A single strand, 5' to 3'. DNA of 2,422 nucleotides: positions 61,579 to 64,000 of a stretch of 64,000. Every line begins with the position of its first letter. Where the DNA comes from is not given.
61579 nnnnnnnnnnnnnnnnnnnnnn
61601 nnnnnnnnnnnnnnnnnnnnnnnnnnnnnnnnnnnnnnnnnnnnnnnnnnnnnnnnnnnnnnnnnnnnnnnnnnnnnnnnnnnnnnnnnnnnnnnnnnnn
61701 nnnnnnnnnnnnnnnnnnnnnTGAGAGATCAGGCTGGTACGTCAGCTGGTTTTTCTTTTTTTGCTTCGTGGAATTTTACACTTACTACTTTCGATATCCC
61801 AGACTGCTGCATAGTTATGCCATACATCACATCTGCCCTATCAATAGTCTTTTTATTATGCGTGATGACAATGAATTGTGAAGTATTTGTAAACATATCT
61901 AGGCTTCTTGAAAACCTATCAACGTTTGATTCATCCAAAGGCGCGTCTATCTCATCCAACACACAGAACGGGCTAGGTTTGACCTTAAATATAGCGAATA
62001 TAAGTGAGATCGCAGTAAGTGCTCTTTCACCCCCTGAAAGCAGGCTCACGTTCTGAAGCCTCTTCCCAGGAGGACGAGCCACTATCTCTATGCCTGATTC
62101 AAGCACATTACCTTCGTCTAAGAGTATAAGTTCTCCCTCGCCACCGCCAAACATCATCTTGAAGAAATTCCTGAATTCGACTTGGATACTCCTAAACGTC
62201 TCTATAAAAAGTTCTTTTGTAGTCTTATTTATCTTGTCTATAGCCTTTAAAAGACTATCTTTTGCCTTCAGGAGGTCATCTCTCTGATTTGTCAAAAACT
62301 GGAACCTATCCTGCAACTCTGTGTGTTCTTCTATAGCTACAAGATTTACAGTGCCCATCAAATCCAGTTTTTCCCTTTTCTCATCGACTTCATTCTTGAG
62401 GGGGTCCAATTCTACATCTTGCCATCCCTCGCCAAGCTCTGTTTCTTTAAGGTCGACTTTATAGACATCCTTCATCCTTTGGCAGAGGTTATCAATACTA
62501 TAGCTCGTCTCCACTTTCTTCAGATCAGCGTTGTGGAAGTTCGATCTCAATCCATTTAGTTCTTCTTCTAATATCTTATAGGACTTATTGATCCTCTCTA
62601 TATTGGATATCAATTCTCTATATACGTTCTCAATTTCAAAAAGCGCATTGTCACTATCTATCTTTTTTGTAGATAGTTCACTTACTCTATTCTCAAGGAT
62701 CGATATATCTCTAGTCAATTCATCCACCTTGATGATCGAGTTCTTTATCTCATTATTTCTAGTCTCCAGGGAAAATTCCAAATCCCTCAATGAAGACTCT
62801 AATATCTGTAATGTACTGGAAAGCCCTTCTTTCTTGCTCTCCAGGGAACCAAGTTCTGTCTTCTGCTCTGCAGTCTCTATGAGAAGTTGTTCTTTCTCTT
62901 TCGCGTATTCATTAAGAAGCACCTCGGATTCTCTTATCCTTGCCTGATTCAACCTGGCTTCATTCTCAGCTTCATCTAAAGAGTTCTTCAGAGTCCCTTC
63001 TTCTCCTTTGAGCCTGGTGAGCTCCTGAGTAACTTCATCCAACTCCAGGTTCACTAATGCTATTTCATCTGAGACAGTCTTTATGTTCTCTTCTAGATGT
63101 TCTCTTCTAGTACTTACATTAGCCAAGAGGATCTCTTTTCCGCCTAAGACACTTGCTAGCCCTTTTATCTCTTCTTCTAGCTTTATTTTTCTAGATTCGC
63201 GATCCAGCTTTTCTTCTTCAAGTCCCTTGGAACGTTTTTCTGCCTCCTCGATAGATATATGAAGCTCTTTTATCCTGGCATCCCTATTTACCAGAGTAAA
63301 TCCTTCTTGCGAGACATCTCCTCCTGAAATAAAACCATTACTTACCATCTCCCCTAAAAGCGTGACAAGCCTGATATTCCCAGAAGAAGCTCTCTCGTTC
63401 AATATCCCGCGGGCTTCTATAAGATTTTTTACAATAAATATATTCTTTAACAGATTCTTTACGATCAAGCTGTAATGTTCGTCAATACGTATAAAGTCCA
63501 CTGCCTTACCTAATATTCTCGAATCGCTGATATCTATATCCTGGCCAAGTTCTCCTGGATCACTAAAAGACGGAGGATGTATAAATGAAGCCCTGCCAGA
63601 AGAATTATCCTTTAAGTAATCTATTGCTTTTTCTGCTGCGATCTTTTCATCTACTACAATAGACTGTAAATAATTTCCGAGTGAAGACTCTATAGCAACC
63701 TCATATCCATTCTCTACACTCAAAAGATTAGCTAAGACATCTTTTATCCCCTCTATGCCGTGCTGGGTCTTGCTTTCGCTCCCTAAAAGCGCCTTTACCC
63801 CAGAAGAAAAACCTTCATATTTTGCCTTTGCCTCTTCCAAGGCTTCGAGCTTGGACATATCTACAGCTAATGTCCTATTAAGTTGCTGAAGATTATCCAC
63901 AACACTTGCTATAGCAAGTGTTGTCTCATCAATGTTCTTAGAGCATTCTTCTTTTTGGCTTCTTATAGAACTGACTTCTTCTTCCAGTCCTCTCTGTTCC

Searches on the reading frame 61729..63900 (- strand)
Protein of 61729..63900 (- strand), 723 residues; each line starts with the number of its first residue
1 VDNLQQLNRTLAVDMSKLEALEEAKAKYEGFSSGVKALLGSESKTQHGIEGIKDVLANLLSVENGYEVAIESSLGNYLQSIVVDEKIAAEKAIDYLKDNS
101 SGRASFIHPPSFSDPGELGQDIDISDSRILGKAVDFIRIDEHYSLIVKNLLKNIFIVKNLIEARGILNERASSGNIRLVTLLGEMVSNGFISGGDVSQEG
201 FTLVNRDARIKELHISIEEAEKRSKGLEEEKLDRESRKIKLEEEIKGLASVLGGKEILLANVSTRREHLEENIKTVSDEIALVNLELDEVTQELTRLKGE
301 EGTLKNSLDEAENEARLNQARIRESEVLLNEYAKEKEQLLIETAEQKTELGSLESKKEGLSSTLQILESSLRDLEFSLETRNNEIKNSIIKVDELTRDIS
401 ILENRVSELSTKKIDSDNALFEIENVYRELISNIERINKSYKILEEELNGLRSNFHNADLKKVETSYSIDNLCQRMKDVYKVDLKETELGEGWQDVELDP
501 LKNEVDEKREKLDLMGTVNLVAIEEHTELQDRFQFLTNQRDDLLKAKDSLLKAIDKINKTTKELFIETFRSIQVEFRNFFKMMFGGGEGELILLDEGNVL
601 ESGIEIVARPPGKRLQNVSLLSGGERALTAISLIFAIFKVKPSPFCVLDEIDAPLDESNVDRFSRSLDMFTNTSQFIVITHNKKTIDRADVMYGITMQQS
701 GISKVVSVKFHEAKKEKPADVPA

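Call 15: search_protein_families(library=pfam, proteins=[window:61729-63900:-])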
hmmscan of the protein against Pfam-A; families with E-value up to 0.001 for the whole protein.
window:61729-63900:- (723 aa): 3 families
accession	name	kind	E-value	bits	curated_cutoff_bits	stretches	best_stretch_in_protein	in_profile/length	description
PF02463.25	SMC_N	-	1.6e-29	103.4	40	1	337-703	135-219/220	RecF/RecN/SMC N terminal domain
PF06470.18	SMC_hinge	-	7.1e-22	78.4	22.5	1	50-166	2-115/116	SMC proteins Flexible Hinge Domain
PF19220.6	Rod_CreS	-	0.00036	20.1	100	1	203-441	57-292/359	Crescentin, rod domain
